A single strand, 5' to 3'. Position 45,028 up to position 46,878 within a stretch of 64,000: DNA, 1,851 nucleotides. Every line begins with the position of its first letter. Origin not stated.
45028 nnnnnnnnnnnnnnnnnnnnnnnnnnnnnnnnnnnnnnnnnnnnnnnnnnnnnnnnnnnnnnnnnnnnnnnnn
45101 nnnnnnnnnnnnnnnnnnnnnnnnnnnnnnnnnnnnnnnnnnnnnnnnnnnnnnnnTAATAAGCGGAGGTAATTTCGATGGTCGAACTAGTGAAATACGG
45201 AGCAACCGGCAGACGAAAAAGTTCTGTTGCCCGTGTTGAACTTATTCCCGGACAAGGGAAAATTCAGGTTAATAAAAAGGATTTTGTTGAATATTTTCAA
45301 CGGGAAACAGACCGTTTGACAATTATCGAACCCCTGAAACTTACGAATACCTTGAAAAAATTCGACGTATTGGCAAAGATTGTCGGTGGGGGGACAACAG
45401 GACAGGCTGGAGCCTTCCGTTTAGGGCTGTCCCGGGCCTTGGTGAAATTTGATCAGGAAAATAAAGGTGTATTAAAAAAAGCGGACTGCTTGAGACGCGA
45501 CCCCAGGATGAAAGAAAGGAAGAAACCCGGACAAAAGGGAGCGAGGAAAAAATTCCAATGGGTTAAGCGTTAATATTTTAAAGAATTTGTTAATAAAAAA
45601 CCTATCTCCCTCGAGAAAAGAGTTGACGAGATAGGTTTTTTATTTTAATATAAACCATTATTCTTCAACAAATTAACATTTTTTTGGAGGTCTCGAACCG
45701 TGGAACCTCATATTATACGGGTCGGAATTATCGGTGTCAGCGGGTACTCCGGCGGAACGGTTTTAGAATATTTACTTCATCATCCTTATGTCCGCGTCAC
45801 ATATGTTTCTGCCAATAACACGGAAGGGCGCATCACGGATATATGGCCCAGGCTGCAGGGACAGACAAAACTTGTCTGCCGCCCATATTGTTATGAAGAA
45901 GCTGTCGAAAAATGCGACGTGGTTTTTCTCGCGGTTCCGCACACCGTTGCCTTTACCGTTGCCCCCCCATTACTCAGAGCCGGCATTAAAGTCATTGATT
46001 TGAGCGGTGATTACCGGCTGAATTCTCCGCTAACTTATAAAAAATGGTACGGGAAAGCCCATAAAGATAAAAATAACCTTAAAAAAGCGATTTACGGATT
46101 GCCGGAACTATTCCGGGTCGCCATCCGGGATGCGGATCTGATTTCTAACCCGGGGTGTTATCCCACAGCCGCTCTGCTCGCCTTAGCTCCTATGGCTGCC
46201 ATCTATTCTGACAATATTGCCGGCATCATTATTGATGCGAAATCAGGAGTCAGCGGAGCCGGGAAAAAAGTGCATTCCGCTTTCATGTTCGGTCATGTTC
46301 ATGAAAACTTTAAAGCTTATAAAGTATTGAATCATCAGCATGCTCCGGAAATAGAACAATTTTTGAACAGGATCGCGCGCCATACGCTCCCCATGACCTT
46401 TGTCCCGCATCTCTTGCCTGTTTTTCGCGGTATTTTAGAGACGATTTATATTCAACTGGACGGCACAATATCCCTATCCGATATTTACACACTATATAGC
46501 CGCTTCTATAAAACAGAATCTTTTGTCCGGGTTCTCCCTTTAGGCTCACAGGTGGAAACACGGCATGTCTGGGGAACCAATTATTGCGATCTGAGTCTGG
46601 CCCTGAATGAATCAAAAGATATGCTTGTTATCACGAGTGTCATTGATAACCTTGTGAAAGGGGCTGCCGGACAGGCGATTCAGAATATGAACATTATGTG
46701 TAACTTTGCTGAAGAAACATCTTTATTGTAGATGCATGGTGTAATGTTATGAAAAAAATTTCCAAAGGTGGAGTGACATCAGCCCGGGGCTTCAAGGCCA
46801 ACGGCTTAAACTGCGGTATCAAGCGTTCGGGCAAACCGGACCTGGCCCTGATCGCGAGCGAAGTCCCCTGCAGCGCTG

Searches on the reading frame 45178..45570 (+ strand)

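Call 80: search_protein_families(library=pfam, proteins=[window:45178-45570:+], max_evalue=0.001)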
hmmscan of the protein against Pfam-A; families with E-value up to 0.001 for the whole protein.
window:45178-45570:+ (131 aa): 1 family
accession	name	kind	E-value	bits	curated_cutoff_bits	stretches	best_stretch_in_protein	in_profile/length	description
PF00380.25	Ribosomal_S9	-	1.3e-48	164.9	22.5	1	11-131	1-121/121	Ribosomal protein S9/S16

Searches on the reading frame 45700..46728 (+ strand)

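Call 80: search_protein_families(library=pfam, proteins=[window:45700-46728:+], max_evalue=0.001)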
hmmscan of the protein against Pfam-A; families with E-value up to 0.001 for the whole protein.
window:45700-46728:+ (343 aa): 4 families
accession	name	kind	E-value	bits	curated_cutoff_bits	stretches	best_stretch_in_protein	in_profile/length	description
PF22698.1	Semialdhyde_dhC_1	-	2.2e-55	187.4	27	1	153-317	1-165/165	Semialdehyde dehydrogenase, dimerisation domain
PF01118.30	Semialdhyde_dh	-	7.4e-28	97.8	26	1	7-144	1-120/121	Semialdehyde dehydrogenase, NAD binding domain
PF02774.23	Semialdhyde_dhC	-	4.2e-20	73.1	26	1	170-320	8-184/184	Semialdehyde dehydrogenase, dimerisation domain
PF03807.23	F420_oxidored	-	0.00026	21.9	21.6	1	8-100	2-90/94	NADP oxidoreductase coenzyme F420-dependent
